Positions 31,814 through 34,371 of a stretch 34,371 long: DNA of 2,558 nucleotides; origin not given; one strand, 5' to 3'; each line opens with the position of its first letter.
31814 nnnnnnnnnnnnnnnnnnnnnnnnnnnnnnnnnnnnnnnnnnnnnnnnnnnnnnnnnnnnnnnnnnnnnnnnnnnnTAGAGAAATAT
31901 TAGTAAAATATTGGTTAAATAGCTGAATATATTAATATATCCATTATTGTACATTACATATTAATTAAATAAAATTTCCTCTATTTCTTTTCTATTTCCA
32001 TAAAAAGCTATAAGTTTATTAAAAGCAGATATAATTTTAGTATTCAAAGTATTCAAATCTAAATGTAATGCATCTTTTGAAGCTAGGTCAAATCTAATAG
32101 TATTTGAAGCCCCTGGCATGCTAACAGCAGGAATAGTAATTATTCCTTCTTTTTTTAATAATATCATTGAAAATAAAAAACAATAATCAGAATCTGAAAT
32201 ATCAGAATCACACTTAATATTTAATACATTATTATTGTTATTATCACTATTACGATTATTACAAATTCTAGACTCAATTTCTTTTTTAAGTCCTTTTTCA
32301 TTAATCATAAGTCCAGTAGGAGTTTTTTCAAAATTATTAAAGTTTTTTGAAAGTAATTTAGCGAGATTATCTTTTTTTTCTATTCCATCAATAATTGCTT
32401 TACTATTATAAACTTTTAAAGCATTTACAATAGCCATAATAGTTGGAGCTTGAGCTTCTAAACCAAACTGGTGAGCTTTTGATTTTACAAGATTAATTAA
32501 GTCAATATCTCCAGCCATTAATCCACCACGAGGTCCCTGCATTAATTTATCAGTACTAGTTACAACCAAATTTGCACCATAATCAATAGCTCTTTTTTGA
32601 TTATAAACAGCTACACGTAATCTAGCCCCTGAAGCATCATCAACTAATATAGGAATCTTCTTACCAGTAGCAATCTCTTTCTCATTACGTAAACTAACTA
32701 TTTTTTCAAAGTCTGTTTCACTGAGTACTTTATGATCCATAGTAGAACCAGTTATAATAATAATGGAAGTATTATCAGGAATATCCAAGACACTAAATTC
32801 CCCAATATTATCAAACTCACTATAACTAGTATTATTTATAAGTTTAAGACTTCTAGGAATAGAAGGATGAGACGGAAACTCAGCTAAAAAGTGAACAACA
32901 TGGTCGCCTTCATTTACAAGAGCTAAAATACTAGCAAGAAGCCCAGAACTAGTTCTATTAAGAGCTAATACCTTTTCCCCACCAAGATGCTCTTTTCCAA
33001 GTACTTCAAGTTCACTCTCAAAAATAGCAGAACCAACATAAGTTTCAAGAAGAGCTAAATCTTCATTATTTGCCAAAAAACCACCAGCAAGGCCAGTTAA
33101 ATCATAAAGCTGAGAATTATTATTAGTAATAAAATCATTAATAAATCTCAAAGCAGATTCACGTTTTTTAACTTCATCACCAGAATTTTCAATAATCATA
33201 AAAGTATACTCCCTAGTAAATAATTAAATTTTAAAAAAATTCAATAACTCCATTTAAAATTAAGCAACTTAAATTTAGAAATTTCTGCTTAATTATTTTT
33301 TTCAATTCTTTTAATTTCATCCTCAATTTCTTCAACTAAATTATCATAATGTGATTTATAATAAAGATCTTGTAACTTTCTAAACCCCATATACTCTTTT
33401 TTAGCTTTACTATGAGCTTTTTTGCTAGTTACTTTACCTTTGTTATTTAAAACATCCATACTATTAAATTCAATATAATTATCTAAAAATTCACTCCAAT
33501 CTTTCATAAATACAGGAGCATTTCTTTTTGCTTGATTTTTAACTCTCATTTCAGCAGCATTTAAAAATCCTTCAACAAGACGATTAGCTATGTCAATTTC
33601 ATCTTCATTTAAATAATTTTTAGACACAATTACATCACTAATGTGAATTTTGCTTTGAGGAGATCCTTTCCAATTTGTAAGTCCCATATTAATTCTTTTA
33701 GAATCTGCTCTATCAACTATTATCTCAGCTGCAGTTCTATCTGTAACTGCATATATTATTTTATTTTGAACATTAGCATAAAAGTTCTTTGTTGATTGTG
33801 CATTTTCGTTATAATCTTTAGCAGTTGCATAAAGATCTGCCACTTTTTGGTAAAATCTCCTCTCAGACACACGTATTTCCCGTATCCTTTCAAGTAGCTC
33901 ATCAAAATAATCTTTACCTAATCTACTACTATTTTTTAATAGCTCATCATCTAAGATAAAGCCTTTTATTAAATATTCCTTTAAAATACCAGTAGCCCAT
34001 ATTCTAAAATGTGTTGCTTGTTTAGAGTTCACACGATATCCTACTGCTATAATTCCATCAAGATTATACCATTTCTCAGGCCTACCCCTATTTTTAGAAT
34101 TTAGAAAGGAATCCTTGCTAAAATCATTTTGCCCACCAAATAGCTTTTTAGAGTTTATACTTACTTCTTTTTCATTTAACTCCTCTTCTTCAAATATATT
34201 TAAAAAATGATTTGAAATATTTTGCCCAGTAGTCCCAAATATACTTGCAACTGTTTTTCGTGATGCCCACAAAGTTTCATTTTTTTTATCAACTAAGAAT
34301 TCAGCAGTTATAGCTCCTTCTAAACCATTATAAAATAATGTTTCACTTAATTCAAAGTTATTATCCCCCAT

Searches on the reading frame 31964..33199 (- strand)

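Call 58: search_protein_families(library=pfam, proteins=[window:31964-33199:-], max_evalue=0.001)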
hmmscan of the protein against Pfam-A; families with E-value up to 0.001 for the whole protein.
window:31964-33199:- (412 aa): 2 families
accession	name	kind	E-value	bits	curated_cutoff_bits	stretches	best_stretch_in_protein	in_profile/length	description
PF22583.2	UPF0425_C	-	2.3e-26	91.8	27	1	287-380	2-69/70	UPF0425 C-terminal domain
PF03841.19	SelA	-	7.5e-07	28.9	22.8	1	163-267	152-262/367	L-seryl-tRNA selenium transferase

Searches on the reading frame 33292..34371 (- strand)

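Call 58: search_protein_families(library=pfam, proteins=[window:33292-34371:-], max_evalue=0.001)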
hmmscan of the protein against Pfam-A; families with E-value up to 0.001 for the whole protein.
window:33292-34371:- (360 aa): 1 family
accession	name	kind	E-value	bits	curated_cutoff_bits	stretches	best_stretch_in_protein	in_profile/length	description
PF13310.11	Virulence_RhuM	-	6.5e-96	320.9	33.7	1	92-333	14-247/252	Virulence protein RhuM family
